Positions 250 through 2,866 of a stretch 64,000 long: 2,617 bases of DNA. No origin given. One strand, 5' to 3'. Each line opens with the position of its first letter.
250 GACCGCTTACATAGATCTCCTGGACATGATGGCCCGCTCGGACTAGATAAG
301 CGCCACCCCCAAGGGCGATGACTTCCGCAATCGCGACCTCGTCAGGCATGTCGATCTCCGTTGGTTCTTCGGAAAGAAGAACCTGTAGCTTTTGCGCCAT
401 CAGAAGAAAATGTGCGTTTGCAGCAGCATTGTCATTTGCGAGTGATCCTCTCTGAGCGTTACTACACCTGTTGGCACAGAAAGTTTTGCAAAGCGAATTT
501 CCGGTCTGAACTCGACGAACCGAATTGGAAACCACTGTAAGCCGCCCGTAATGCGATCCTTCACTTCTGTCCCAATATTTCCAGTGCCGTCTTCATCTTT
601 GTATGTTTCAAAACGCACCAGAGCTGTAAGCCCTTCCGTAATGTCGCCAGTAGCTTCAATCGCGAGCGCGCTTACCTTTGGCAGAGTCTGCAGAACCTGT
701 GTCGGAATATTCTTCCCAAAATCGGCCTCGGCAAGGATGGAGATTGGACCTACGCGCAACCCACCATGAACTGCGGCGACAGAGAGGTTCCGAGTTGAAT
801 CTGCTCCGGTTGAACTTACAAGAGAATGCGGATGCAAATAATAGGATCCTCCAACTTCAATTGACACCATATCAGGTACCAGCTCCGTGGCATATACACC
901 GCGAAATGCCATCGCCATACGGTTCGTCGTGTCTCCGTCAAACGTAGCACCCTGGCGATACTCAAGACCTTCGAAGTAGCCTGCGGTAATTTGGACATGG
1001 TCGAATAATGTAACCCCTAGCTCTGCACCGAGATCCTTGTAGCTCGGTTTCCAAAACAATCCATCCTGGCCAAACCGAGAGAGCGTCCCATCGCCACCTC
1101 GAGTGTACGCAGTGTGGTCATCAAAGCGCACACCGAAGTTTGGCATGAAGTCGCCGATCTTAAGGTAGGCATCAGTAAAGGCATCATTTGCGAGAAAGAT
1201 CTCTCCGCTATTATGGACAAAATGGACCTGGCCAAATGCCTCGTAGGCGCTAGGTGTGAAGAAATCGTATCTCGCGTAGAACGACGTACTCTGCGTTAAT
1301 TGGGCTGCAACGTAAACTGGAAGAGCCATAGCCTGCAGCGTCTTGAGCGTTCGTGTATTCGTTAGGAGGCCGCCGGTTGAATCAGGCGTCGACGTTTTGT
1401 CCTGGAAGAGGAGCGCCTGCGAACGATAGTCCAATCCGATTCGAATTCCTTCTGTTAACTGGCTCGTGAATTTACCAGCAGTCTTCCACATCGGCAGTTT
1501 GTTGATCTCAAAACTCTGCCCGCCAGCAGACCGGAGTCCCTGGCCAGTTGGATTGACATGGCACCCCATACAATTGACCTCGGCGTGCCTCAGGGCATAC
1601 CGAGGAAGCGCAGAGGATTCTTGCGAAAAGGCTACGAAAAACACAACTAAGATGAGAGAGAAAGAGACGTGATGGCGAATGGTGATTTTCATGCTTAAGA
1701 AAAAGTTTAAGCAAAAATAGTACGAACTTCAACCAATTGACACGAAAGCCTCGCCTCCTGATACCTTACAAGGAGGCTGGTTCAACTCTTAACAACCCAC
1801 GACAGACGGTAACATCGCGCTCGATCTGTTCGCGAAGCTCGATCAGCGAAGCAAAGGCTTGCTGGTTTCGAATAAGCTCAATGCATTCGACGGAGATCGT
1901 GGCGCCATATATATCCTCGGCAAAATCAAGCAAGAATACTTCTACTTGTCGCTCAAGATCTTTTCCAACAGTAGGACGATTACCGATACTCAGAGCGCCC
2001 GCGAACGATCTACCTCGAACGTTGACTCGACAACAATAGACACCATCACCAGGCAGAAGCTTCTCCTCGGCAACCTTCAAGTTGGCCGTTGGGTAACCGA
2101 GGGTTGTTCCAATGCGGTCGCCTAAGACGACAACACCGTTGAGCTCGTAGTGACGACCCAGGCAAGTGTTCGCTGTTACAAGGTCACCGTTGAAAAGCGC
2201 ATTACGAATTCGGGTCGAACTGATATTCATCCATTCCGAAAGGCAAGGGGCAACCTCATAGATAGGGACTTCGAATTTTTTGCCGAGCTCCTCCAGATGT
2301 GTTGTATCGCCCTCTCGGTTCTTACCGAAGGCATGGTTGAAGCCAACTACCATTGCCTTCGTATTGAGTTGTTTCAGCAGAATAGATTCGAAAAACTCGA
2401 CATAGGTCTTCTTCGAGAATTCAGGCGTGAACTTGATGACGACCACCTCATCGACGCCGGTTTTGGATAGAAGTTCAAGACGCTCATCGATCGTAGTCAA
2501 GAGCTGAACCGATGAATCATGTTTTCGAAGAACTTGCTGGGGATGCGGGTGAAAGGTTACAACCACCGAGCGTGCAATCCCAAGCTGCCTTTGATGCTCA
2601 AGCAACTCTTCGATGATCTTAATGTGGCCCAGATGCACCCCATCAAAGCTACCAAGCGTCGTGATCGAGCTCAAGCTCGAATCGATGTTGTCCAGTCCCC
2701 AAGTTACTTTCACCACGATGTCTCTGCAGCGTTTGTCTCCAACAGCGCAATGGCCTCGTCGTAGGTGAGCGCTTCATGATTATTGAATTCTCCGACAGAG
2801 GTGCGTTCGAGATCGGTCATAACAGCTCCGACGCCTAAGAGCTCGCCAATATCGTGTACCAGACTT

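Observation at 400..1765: Cyc2-like fused monoheme cytochrome-porin, translationally coupled to a biotinyl-domain protein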

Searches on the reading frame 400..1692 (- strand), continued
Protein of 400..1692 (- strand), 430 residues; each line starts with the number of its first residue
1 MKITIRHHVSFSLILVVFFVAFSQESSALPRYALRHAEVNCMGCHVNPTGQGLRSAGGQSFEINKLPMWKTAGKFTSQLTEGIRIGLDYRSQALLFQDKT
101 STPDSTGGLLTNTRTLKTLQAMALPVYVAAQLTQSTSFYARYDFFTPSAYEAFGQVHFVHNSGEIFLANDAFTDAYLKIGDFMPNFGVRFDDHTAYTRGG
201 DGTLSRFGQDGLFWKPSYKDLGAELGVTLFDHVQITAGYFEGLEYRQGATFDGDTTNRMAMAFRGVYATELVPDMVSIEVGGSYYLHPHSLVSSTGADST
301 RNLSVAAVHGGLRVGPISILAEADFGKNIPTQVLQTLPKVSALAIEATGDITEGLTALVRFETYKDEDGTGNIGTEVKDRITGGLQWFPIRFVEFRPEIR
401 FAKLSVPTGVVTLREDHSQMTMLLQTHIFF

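Call 58: find_encoding_contigs(protein=P0007, flank=6000, max_places=1)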
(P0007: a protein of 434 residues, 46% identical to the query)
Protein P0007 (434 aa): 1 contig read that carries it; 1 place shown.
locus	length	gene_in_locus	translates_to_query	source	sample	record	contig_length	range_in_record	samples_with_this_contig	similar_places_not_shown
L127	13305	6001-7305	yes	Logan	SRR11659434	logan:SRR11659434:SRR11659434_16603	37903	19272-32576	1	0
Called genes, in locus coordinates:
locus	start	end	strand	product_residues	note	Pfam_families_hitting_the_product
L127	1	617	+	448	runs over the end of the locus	PF08529:NusA_N, PF13184:KH_NusA_1st, PF00013:KH_1 (faint), PF26594:KH_NusA_2nd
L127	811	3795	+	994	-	PF04760:IF2_N, PF00009:GTP_EFTU, PF00071:Ras (weak), PF01926:MMR_HSR1, PF03144:GTP_EFTU_D2 (faint), PF22042:EF-G_D2, PF11987:IF-2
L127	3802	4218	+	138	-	PF02033:RBFA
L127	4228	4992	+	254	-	PF01509:TruB_N, PF16198:TruB_C_2 (weak)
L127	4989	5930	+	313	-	PF06574:FAD_syn, PF01467:CTP_transf_like, PF01687:Flavokinase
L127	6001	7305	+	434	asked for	-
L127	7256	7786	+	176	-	PF25917:BSH_RND (faint), PF00364:Biotin_lipoyl, PF25984:BSH_YknX (faint)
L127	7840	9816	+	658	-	PF20706:GT4-conflict, PF00534:Glycos_transf_1, PF13692:Glyco_trans_1_4, PF13524:Glyco_trans_1_2, PF13489:Methyltransf_23, PF07021:MetW, PF08241:Methyltransf_11, PF08242:Methyltransf_12, +2 more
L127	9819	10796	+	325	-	PF13524:Glyco_trans_1_2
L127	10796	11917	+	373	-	PF13439:Glyco_transf_4 (faint), PF00534:Glycos_transf_1, PF13692:Glyco_trans_1_4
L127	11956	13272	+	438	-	PF04932:Wzy_C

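Call 59: find_encoding_contigs(protein=P0004, flank=6000, max_places=1)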
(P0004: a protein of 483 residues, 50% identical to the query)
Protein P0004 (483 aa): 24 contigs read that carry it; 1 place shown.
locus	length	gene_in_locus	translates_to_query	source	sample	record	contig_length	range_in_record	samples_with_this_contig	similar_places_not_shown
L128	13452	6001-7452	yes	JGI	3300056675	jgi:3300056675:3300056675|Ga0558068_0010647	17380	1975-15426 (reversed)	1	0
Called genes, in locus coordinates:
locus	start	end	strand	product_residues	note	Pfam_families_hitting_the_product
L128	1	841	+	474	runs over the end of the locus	PF08529:NusA_N, PF13184:KH_NusA_1st, PF00013:KH_1 (faint), PF26594:KH_NusA_2nd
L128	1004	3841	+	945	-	PF04760:IF2_N, PF00009:GTP_EFTU, PF00071:Ras (weak), PF01926:MMR_HSR1, PF22042:EF-G_D2, PF11987:IF-2, PF03144:GTP_EFTU_D2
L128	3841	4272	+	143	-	PF02033:RBFA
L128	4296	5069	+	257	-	PF16198:TruB_C_2 (faint), PF01509:TruB_N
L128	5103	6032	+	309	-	PF06574:FAD_syn, PF01687:Flavokinase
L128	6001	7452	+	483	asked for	-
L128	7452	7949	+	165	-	PF25917:BSH_RND (faint), PF00364:Biotin_lipoyl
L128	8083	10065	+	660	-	PF20706:GT4-conflict, PF00534:Glycos_transf_1, PF13692:Glyco_trans_1_4, PF13524:Glyco_trans_1_2, PF13489:Methyltransf_23, PF07021:MetW, PF08241:Methyltransf_11, PF08242:Methyltransf_12, +3 more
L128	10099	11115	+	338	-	PF13524:Glyco_trans_1_2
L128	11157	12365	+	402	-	PF00534:Glycos_transf_1, PF13692:Glyco_trans_1_4, PF13524:Glyco_trans_1_2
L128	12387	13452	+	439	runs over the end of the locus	PF04932:Wzy_C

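Call 68: find_encoding_contigs(protein=P0052, flank=5000, max_places=1)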
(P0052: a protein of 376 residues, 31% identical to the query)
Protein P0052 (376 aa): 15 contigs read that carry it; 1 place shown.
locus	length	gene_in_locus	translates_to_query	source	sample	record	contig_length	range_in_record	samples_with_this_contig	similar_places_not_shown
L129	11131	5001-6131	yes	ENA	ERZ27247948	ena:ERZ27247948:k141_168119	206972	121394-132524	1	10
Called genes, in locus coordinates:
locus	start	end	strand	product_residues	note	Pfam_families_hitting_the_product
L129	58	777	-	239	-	PF00072:Response_reg, PF04397:LytTR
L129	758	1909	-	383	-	PF06580:His_kinase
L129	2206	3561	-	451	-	PF02163:Peptidase_M50, PF00595:PDZ (weak), PF13180:PDZ_2, PF00595:PDZ (weak), PF17820:PDZ_6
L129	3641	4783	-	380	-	PF02670:DXP_reductoisom, PF08436:DXP_redisom_C, PF13288:DXPR_C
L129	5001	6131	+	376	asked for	-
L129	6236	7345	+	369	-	PF01988:VIT1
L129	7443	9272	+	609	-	PF12895:ANAPC3 (faint), PF13429:TPR_15 (faint), PF14559:TPR_19 (faint), PF17874:TPR_MalT (faint), PF20308:TPR-S (faint), PF24575:TPR_Slam (faint), PF13174:TPR_6 (weak), PF13174:TPR_6 (weak), +10 more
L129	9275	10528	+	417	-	PF06689:zf-C4_ClpX, PF00493:MCM (weak), PF01078:Mg_chelatase (faint), PF05496:RuvB_N (weak), PF00004:AAA, PF07724:AAA_2, PF07728:AAA_5 (weak), PF10431:ClpB_D2-small, +1 more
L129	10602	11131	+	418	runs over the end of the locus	-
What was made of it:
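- In L129 a VIT1 iron transporter gene lies directly downstream (call 68). A VIT1 iron transporter gene lies directly downstream in L129 (call 68).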

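Call 69: find_encoding_contigs(protein=P0112, flank=5000, max_places=1)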
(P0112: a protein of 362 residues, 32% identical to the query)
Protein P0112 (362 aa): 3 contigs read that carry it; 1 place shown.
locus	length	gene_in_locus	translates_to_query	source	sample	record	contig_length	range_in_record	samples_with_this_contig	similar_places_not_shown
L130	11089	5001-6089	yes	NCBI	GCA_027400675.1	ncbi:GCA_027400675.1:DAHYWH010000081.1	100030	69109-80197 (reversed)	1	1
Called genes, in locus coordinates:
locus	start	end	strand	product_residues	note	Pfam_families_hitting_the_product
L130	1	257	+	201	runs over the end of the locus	PF00694:Aconitase_C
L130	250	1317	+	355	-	PF00180:Iso_dh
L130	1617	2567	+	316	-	PF07670:Gate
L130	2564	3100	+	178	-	PF07670:Gate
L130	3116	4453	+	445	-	-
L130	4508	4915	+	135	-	PF02276:CytoC_RC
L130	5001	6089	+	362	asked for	-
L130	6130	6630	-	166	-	-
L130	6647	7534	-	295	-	PF01145:Band_7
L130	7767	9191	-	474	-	PF00224:PK, PF02887:PK_C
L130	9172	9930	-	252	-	PF02146:SIR2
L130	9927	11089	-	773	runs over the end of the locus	PF01804:Penicil_amidase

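Call 71: search_protein_representatives(alignment_id=A1)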
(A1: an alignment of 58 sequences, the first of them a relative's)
Query: 58 sequences, 379 profile positions. Proteins with E-value up to 0.001 (for the whole library): 2289; up to 1e-10: 1035; up to 1e-30: 286. The best 150 are listed.
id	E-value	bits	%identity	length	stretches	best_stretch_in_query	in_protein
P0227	2.3e-148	510.7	-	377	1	1-379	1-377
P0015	9.1e-135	466.0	-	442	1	4-379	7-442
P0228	4.2e-131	453.9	-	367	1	9-379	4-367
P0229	1.6e-128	445.5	-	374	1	5-379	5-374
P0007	4.8e-125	434.0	-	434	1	6-379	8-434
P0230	1.3e-124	432.6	-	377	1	2-379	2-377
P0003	4.5e-124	430.8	-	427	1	6-379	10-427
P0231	1.1e-116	406.5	-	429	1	1-379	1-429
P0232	8.2e-116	403.6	-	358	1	8-379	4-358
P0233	9.4e-115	400.1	-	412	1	1-379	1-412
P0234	9.4e-112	390.3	-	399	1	5-379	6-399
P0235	1.2e-107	376.8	-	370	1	6-379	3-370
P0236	5.1e-107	374.7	-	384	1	1-379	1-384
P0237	2.9e-98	345.8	-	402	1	2-379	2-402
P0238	9.3e-94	331.0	-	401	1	6-379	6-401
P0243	1.1e-73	264.9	-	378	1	6-379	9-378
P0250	6.6e-68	245.9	-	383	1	6-378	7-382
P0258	3.8e-64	233.5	-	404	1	9-378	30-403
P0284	9.1e-53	196.1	-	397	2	24-379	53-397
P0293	1.1e-48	182.7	-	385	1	10-378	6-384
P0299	5.1e-48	180.5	-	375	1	12-372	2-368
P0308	1.0e-45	172.9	-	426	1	7-379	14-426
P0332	2.6e-42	161.7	-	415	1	15-364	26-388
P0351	1.5e-40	155.9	-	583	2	65-379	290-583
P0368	3.8e-39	151.3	-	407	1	6-379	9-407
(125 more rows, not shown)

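Call 73: list_cluster_members(proteins=[P0243, P0250, P0258, P0293, P0299, P0308, P0332, P0351, P0368, P0284])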
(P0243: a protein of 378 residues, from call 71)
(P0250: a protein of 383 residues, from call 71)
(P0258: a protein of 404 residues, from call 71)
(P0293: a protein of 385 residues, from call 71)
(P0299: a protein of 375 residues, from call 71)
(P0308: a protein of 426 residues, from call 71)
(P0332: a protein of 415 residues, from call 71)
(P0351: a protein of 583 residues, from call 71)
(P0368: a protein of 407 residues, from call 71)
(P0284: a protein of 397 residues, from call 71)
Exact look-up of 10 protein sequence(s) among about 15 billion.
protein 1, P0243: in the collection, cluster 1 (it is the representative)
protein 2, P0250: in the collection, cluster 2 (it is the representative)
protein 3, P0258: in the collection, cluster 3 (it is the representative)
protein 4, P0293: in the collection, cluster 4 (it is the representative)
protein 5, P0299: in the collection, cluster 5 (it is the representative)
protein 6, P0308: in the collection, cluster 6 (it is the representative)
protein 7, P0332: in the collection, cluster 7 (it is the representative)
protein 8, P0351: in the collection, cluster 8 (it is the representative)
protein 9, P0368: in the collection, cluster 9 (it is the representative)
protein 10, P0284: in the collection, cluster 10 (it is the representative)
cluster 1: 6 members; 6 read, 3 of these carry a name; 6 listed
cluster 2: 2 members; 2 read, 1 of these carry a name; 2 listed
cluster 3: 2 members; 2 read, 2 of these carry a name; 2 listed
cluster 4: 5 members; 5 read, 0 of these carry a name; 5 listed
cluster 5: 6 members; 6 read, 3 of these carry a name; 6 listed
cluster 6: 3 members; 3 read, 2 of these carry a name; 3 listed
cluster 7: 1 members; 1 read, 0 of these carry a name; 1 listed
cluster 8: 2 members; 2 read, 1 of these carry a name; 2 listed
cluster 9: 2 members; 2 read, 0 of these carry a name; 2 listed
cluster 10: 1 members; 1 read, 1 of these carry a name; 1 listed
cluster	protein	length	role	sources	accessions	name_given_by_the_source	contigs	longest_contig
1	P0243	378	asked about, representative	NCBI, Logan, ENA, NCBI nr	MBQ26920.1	MAG: hypothetical protein CMH81_02065 [Nitrospiraceae bacterium] | hypothetical protein [Nitrospiraceae bacterium]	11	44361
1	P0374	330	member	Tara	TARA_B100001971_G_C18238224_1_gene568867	strand:+ start:312 stop:1304 length:993 start_codon:yes stop_codon:yes gene_type:complete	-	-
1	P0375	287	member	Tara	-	strand:+ start:1759 stop:2622 length:864 start_codon:yes stop_codon:yes gene_type:complete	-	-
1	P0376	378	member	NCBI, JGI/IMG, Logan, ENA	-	-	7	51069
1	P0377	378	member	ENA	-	-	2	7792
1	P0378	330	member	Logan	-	-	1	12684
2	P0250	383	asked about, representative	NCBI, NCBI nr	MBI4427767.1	MAG: hypothetical protein HY562_01470 [Ignavibacteriales bacterium] | hypothetical protein [Ignavibacteriales bacterium]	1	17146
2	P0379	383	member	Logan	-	-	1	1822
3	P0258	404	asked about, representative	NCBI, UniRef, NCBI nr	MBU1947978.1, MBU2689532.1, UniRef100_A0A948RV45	MAG: hypothetical protein KJ970_01270 [Candidatus Eisenbacteria bacterium] | Uncharacterized protein n=1 Tax=Eiseniibacteriota bacterium TaxID=2212470 ... | hypothetical protein [Candidatus Eisenbacteria bacterium]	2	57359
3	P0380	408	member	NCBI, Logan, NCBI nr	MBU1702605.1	MAG: hypothetical protein KJ831_20870 [Candidatus Eisenbacteria bacterium] | hypothetical protein [Candidatus Eisenbacteria bacterium]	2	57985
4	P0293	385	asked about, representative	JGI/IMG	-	-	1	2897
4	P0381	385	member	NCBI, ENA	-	-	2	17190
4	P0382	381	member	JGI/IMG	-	-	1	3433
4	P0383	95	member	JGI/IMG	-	-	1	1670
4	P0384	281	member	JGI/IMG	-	-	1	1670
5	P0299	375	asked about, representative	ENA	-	-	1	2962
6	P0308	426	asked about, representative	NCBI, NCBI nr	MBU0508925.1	hypothetical protein KKH27_08830 [bacterium] | hypothetical protein [bacterium]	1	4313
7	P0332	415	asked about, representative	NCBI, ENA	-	-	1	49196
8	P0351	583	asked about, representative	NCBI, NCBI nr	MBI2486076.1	MAG: hypothetical protein HYW01_03780 [Deltaproteobacteria bacterium] | hypothetical protein [Deltaproteobacteria bacterium]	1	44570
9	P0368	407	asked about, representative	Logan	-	-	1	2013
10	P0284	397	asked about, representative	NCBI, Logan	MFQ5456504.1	MAG: hypothetical protein ACE5EA_09955 [Nitrospirota bacterium]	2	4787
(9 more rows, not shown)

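Call 78: find_encoding_contigs(protein=P0243, flank=5000, max_places=1)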
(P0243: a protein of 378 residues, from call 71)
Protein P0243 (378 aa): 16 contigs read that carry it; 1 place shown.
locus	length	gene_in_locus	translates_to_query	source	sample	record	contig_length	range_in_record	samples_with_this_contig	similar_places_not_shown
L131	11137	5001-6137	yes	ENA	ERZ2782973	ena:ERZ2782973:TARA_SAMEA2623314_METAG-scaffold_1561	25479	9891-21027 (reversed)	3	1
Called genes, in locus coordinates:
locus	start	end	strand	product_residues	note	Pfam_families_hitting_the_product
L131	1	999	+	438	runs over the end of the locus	PF17820:PDZ_6, PF03572:Peptidase_S41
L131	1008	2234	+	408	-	PF00817:IMS, PF11799:IMS_C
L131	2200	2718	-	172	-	-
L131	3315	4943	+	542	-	PF16694:Cytochrome_P460, PF13442:Cytochrome_CBB3 (faint)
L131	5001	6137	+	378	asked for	-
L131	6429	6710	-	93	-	PF13490:zf-HC2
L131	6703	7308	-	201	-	PF07638:Sigma70_ECF (faint), PF04542:Sigma70_r2, PF08281:Sigma70_r4_2, PF04545:Sigma70_r4 (weak)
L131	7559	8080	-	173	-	-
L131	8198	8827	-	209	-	-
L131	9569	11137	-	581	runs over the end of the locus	PF04055:Radical_SAM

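Call 79: find_encoding_contigs(protein=P0258, flank=5000, max_places=1)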
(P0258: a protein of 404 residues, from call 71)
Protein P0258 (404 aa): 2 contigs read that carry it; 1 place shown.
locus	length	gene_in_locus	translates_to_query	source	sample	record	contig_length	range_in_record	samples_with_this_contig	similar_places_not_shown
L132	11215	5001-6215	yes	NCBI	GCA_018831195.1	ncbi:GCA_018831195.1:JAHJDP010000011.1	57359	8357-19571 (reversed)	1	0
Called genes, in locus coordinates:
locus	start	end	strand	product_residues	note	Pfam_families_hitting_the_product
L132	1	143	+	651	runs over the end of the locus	PF12891:Glyco_hydro_44, PF18962:Por_Secre_tail (weak)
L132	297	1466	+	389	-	PF13173:AAA_14, PF13635:DUF4143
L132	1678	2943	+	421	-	PF00275:EPSP_synthase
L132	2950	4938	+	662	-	PF00009:GTP_EFTU, PF03144:GTP_EFTU_D2, PF25461:Beta-barrel_SelB, PF09106:WHD_2nd_SelB, PF09107:WHD_3rd_SelB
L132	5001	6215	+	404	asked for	-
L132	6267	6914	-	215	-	-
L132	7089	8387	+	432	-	-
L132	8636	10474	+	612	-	PF00664:ABC_membrane, PF00005:ABC_tran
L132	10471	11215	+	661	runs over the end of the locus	PF00664:ABC_membrane, PF00005:ABC_tran, PF02463:SMC_N (weak)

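Call 82: search_protein_families(library=ncbifam, proteins=[P0078], max_evalue=1)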
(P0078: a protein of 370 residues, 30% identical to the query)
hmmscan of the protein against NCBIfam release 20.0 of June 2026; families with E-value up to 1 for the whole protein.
P0078 (370 aa): 0 families

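Call 83: search_protein_families(library=pfam, proteins=[P0078], max_evalue=1)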
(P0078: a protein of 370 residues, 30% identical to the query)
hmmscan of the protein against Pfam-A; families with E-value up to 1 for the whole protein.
P0078 (370 aa): 0 families
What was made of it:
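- Tried and rejected: Calibration showed that canonical Cyc2 proteins also hit nothing in Pfam or NCBIfam (calls 82, 83), so 'no hit' carries no information.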

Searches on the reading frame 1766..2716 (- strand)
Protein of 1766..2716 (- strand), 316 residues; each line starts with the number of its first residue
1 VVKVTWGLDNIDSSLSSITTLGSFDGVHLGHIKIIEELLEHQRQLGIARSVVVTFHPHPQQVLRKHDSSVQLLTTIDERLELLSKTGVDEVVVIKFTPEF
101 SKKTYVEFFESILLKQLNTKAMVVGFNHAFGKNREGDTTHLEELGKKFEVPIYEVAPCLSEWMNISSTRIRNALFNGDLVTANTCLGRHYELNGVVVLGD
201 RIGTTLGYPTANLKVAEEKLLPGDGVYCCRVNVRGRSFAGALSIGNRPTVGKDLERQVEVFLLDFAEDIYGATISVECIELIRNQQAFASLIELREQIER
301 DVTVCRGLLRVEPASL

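Call 49: search_protein_families(library=pfam, proteins=[window:1766-2716:-], max_evalue=0.01)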
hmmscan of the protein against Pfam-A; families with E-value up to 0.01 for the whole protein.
window:1766-2716:- (316 aa): 3 families
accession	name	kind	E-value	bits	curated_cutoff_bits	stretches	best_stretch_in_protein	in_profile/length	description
PF06574.18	FAD_syn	-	1.8e-45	155.1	27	1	16-169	7-158/158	FAD synthetase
PF01687.23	Flavokinase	-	4.4e-39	134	19.6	1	186-307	1-122/124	Riboflavin kinase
PF01467.32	CTP_transf_like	-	8.8e-09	36.1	21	1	21-172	3-132/133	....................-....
